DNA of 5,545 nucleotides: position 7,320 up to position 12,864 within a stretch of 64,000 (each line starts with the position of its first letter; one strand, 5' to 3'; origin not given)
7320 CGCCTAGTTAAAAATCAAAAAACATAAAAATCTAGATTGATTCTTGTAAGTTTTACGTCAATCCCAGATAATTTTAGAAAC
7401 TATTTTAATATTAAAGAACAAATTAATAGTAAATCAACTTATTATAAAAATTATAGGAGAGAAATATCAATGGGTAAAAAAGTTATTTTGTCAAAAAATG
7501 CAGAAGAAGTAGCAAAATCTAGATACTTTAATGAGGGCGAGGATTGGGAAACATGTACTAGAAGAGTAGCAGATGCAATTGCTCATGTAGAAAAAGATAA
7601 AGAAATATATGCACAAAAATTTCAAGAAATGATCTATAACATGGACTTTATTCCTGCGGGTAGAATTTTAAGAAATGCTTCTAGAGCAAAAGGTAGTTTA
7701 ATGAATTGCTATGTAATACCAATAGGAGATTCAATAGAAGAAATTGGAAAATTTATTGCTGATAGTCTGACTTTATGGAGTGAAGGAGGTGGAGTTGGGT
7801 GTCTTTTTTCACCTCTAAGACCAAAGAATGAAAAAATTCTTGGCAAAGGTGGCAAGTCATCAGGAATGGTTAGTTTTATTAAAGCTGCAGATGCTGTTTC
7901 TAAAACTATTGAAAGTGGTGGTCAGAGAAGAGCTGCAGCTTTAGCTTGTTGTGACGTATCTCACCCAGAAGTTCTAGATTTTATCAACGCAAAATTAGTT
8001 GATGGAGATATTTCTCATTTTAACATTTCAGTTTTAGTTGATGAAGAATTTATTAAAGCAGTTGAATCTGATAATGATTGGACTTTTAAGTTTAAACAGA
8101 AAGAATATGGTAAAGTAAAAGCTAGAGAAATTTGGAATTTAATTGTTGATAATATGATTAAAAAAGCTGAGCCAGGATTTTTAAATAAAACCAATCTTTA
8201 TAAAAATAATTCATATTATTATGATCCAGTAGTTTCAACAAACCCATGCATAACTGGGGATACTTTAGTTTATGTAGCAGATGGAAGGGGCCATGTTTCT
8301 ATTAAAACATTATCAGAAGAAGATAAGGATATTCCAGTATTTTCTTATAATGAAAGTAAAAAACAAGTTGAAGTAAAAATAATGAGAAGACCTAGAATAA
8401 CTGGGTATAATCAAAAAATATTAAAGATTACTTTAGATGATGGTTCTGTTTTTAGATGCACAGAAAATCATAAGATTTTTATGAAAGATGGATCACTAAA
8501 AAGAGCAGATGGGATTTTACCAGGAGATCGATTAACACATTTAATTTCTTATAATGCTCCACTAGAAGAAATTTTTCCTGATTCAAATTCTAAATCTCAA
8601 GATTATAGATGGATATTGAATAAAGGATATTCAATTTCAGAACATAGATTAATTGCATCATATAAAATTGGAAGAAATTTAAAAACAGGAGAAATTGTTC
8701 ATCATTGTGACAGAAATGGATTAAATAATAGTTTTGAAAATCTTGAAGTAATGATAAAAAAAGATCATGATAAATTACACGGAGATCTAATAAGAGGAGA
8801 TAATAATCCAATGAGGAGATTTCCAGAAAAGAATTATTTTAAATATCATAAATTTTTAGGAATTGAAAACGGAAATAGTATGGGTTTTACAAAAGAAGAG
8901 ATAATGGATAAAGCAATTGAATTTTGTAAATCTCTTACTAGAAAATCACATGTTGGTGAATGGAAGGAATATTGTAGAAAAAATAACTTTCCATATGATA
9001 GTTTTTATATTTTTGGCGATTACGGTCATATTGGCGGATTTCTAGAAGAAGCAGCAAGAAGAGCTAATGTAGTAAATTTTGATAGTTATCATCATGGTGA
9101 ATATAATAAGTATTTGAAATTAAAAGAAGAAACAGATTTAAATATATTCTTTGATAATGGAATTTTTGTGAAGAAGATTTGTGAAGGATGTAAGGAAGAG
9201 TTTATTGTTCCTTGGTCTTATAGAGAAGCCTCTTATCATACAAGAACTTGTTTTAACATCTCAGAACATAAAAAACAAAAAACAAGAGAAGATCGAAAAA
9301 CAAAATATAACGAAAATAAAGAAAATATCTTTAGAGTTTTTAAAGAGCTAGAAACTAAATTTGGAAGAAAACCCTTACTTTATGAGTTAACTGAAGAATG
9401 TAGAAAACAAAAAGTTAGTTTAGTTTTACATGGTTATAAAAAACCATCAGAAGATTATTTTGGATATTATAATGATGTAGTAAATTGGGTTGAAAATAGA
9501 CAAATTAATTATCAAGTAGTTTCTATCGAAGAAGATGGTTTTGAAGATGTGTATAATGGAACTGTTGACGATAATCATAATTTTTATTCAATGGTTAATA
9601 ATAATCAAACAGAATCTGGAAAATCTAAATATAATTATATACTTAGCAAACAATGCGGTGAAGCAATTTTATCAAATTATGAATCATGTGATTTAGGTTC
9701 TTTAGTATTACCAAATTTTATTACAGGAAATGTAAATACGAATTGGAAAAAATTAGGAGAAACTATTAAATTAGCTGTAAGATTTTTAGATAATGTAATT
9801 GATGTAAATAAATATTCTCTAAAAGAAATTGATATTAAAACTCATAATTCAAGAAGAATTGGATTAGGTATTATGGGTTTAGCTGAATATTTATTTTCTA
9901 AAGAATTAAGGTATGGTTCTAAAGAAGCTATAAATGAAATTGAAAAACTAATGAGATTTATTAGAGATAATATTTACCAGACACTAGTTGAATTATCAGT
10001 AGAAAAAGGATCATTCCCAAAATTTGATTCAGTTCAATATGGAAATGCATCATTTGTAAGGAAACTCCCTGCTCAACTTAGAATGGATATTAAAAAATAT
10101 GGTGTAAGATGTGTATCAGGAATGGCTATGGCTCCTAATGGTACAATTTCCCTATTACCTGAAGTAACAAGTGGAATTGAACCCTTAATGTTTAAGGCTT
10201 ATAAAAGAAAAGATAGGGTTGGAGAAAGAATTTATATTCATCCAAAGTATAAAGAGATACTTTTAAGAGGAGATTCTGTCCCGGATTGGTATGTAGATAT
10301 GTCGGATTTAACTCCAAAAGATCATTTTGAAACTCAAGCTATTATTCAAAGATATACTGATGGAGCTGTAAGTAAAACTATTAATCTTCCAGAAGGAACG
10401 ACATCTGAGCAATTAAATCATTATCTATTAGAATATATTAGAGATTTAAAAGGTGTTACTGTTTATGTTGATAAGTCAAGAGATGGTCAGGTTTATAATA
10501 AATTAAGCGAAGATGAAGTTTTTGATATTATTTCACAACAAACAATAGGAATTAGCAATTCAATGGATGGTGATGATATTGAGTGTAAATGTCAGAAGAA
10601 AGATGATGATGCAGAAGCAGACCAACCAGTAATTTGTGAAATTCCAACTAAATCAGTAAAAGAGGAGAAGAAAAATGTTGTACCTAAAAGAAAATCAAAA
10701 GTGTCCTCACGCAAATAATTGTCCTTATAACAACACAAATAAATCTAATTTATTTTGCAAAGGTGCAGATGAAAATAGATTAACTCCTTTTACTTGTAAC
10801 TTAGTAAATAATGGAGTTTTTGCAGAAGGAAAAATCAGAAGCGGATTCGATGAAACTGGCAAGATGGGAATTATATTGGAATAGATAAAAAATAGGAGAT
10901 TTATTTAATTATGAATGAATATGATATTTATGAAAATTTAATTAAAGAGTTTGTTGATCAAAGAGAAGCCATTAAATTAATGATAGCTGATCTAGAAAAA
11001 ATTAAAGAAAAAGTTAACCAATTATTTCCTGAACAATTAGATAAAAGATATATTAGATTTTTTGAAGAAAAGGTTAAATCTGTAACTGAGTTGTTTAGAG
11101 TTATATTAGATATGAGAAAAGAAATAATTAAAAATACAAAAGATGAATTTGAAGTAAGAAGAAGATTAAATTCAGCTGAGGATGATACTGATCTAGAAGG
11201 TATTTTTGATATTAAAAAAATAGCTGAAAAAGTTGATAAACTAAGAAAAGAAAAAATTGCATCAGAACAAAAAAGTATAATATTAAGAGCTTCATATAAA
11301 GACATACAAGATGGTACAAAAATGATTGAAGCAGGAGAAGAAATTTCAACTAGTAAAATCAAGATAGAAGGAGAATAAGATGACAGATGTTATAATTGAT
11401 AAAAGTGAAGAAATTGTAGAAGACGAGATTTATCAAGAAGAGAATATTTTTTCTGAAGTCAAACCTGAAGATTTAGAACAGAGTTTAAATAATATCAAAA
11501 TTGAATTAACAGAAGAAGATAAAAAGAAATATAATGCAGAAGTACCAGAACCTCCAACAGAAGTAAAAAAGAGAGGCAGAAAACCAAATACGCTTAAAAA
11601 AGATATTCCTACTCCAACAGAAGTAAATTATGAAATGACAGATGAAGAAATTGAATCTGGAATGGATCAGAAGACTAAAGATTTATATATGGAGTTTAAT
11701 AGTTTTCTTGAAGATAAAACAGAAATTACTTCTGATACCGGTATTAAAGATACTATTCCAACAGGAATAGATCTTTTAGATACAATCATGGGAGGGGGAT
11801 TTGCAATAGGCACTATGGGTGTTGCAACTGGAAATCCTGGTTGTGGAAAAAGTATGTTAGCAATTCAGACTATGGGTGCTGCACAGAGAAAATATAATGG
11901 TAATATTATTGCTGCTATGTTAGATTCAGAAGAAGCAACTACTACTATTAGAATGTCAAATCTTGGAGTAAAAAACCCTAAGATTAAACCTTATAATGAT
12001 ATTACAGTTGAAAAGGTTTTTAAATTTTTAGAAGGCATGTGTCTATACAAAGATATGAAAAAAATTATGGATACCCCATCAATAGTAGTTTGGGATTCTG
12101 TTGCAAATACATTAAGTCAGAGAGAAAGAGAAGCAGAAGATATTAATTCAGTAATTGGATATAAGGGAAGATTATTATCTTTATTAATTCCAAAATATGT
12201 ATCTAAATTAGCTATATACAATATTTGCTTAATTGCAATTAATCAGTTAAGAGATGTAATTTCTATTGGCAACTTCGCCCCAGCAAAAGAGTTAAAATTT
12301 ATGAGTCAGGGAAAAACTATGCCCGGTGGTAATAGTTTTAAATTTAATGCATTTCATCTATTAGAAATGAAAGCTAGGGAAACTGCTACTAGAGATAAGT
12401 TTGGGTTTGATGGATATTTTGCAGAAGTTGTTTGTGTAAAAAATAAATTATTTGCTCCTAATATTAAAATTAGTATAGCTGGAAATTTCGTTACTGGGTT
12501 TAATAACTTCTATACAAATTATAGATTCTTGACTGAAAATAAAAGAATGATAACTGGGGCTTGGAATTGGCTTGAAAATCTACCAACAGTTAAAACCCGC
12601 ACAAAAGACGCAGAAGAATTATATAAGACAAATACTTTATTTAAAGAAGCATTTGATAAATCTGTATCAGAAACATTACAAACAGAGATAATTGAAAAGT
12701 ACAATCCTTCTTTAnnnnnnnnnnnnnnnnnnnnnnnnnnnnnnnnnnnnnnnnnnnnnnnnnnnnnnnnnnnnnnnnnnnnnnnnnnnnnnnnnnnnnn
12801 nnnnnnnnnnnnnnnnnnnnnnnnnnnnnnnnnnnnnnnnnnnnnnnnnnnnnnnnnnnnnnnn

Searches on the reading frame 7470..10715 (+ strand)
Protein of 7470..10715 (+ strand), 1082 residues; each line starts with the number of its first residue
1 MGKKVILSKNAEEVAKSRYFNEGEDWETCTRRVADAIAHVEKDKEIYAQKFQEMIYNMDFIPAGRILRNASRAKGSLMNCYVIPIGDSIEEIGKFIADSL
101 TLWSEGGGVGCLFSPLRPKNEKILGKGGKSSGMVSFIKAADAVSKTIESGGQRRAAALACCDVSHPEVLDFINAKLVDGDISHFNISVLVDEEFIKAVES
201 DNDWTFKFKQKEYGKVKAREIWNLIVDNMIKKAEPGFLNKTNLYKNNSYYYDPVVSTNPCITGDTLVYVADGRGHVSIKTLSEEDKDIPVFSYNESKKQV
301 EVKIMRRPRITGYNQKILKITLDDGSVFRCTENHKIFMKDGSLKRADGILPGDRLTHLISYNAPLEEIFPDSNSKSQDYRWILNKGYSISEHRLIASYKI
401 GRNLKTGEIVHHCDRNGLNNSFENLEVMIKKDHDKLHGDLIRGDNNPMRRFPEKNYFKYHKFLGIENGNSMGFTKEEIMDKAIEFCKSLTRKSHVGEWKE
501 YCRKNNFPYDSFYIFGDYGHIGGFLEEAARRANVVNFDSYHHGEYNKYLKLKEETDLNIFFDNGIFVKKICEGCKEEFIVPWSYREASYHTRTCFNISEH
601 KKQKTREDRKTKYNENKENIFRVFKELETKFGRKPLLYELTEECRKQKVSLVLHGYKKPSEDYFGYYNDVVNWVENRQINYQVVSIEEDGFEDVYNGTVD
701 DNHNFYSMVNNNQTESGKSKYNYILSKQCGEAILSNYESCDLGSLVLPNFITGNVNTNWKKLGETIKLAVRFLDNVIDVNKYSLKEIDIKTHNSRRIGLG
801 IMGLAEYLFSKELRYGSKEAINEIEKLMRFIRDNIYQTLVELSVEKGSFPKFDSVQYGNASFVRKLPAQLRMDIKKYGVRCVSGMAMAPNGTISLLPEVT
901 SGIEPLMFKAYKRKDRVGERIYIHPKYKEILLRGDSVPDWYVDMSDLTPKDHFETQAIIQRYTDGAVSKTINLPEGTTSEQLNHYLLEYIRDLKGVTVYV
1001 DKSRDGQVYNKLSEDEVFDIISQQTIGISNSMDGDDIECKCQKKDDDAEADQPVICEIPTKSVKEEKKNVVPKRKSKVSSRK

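Call 49: search_protein_families(library=ncbifam, proteins=[window:7470-10715:+], max_evalue=0.01)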
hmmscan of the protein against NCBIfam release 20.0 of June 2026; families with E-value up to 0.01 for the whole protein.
window:7470-10715:+ (1082 aa): 25 families
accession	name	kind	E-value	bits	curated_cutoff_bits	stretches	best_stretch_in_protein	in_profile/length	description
TIGR02504.1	NrdJ_Z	equivalog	2.9e-136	455.5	399.95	3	18-286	8-308/606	adenosylcobalamin-dependent ribonucleoside-diphosphate reductase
NF006417.0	PRK08665.1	equivalog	6.7e-124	414.8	961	3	4-300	9-318/759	vitamin B12-dependent ribonucleotide reductase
NF005991.0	PRK08115.1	equivalog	3.9e-96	322.9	854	3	714-1019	464-787/858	vitamin B12-dependent ribonucleotide reductase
NF005010.0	PRK06406.1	subfamily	9.8e-96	321.7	1125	3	25-301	197-473/771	vitamin B12-dependent ribonucleotide reductase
TIGR02506.1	NrdE_NrdA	equivalog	1.8e-66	224.9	341.05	2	729-986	294-599/616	ribonucleoside-diphosphate reductase subunit alpha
NF006207.0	PRK08332.1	equivalog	1.8e-65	221.1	2400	4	722-931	1235-1458/1684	vitamin B12-dependent ribonucleotide reductase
NF005401.0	PRK06948.1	subfamily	2.4e-64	218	906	2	727-1010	290-592/604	ribonucleotide reductase-like protein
NF006577.0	PRK09102.1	equivalog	1.4e-55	188.7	620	2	4-242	22-261/604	ribonucleoside-diphosphate reductase subunit alpha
NF005122.0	PRK06556.1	equivalog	9.2e-50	169.3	859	3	38-260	118-367/960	vitamin B12-dependent ribonucleotide reductase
NF005544.0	PRK07207.1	equivalog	6.8e-47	159.8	965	2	739-919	602-803/965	ribonucleoside-diphosphate reductase subunit alpha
NF006665.0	PRK09209.1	equivalog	2.5e-42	145.1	1057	2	721-978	477-724/761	ribonucleoside-diphosphate reductase subunit alpha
NF005101.0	PRK06539.1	equivalog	7.6e-42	143.3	988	2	729-914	441-649/822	ribonucleoside-diphosphate reductase subunit alpha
NF005483.0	PRK07088.1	equivalog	5.1e-41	140.6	1214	2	723-996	474-746/764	ribonucleoside-diphosphate reductase subunit alpha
NF009029.0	PRK12365.1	equivalog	1.8e-40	138.8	1350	3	18-206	389-587/1046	ribonucleoside-diphosphate reductase subunit alpha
NF006279.0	PRK08447.1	equivalog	4.5e-40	137.8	1082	2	714-984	474-749/789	ribonucleoside-diphosphate reductase subunit alpha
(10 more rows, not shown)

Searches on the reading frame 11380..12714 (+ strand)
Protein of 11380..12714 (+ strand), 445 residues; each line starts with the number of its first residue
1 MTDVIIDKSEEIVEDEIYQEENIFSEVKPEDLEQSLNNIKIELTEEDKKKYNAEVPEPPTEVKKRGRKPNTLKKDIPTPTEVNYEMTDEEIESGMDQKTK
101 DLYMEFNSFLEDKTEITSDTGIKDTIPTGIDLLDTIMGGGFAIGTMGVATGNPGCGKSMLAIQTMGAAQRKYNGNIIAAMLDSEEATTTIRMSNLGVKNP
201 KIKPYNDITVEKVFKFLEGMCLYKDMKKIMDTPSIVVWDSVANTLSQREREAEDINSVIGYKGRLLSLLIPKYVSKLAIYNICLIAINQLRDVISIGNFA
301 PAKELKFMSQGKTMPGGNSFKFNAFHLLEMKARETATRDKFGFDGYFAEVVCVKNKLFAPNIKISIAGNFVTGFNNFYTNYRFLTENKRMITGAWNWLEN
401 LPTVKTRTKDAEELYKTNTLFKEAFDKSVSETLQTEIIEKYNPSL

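Call 8: search_protein_families(library=phrogs, proteins=[window:11380-12714:+], max_evalue=0.001)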
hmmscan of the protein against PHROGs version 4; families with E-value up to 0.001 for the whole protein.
window:11380-12714:+ (445 aa): 4 families
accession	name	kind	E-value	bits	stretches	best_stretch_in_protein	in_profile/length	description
phrog_97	-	other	4.3e-42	145.9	1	93-334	14-255/506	UvsX-like recombinase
phrog_8337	-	DNA, RNA and nucleotide metabolism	7.6e-22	79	1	106-330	30-239/273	DNA repair protein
phrog_19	-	DNA, RNA and nucleotide metabolism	1.1e-11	45.4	1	84-197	294-407/621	DnaB-like replicative helicase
phrog_239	-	DNA, RNA and nucleotide metabolism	0.00018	21.6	1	115-223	335-445/801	DNA primase/helicase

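Call 30: search_dna_similar(query=window:11380-12714:+, collection=phages, mode=protein, max_evalue=0.00001, max_rows=15)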
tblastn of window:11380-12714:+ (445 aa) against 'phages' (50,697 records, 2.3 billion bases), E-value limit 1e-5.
Records with a match: 876; places in all: 876; records where one place covers at least 80% of the query: 0.
Best place of each record, by identity: <60% 876.
By first word of the organism name: Staphylococcus 262; Bacillus 228; Mycobacterium 152; Enterococcus 69; Listeria 58; Helicobacter 23; Lactobacillus 20; Pseudomonas 13; Microcystis 9; Maribacter 8; and 16 more.
By host as written in the record: Mycobacterium smegmatis mc2 155 108; Staphylococcus aureus 72; - 69; Listeria monocytogenes 45; Bacillus cereus 26; Bacillus subtilis 24; Enterococcus faecalis 21; Bacillus thuringiensis subsp. kurstaki 20; and 201 more.
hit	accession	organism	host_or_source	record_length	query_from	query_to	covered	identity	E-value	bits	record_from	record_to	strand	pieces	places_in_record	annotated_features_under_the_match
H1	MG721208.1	Staphylococcus phage vB_SauM_LM12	-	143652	96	438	77%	25.9%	2e-13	79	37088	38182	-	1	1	DNA repair recombinase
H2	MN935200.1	Staphylococcus phage VTCCBPA116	Staphylococcus sp.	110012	96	431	76%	26.4%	8e-14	80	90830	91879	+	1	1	record has no annotation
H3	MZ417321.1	Staphylococcus phage PG-2021_18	Staphylococcus xylosus M1997-2/10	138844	96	431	76%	26.2%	1e-13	79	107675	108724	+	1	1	record has no annotation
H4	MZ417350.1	Staphylococcus phage PG-2021_8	Staphylococcus equorum C5824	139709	96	431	76%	26.2%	1e-13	79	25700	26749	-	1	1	record has no annotation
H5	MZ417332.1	Staphylococcus phage PG-2021_38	Staphylococcus epidermidis I0515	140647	96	431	76%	26.2%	1e-13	79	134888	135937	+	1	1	record has no annotation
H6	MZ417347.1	Staphylococcus phage PG-2021_87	Staphylococcus xylosus M1997-2/10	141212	96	431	76%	26.2%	1e-13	79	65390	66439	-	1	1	record has no annotation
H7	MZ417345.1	Staphylococcus phage PG-2021_84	Staphylococcus xylosus M1997-2/10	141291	96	431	76%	26.2%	1e-13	79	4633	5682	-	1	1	record has no annotation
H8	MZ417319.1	Staphylococcus phage PG-2021_16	Staphylococcus xylosus I2595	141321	96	431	76%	26.2%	1e-13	79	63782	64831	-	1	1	record has no annotation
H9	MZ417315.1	Staphylococcus phage PG-2021_10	Staphylococcus xylosus M1997-2/10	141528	96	431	76%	26.2%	1e-13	79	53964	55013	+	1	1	record has no annotation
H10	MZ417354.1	Staphylococcus phage PG-2021_9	Staphylococcus xylosus M1997-2/10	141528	96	431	76%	26.2%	1e-13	79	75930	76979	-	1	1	record has no annotation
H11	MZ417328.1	Staphylococcus phage PG-2021_2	Mammaliicoccus vitulinus C5817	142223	96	431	76%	26.2%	1e-13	79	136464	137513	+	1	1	record has no annotation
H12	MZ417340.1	Staphylococcus phage PG-2021_64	Staphylococcus succinus C6852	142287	96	431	76%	26.2%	1e-13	79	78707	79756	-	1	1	record has no annotation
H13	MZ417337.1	Staphylococcus phage PG-2021_47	Staphylococcus xylosus I2595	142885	96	431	76%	26.2%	1e-13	79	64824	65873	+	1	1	record has no annotation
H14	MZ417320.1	Staphylococcus phage PG-2021_17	Staphylococcus xylosus M1997-2/10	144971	96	431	76%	26.2%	1e-13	79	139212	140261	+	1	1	record has no annotation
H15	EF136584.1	Staphylococcus phage 812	Staphylococcus aureus CCM 4028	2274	96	431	76%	26.2%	2e-13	79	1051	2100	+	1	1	putative recombinase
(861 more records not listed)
